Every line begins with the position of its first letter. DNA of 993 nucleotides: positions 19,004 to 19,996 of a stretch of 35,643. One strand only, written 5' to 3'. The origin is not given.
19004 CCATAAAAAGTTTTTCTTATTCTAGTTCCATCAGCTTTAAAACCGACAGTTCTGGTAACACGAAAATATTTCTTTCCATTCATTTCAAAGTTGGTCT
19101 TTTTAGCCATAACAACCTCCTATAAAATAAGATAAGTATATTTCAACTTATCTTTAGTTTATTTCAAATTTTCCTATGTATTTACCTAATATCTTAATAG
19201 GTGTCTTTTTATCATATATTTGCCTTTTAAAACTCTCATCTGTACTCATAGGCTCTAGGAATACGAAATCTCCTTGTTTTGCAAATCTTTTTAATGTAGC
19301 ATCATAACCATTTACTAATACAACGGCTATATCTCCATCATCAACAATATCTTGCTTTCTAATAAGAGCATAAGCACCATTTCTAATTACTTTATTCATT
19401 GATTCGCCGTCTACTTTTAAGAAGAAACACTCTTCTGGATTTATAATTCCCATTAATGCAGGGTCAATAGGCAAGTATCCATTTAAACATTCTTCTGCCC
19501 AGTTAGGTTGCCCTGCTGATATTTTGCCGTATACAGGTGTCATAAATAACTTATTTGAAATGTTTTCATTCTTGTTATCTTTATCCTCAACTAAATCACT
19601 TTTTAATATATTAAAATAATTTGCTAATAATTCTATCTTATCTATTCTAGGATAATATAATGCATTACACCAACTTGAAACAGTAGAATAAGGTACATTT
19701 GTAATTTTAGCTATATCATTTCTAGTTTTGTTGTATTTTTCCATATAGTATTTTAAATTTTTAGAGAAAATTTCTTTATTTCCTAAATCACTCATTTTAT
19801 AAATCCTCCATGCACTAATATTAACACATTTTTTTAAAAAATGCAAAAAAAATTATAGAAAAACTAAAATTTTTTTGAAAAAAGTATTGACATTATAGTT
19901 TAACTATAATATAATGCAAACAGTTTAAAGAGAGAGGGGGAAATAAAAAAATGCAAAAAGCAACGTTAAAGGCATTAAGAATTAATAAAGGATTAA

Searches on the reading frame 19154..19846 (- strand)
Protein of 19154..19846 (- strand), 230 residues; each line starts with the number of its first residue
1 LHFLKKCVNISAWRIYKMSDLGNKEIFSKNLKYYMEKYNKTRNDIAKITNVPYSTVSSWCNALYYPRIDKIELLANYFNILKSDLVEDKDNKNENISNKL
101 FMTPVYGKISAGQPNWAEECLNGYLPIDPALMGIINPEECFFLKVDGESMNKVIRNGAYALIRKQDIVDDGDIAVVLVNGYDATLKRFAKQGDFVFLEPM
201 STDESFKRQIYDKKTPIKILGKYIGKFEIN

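Call 33: search_protein_families(library=pfam, proteins=[window:19154-19846:-], max_evalue=0.01)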
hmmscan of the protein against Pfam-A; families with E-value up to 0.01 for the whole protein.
window:19154-19846:- (230 aa): 4 families
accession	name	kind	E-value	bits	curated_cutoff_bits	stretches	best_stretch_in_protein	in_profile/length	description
PF00717.28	Peptidase_S24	-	9.8e-24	83.7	23.3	1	104-224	1-116/116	Peptidase S24-like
PF01381.28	HTH_3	-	2.5e-07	31.1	23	1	31-80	1-50/55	Helix-turn-helix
PF13443.12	HTH_26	-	1.7e-05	25.4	22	1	30-89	1-61/63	Cro/C1-type HTH DNA-binding domain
PF04218.19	CENP-B_N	-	0.0026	17.8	21.2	0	39-62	23-45/53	CENP-B N-terminal DNA-binding domain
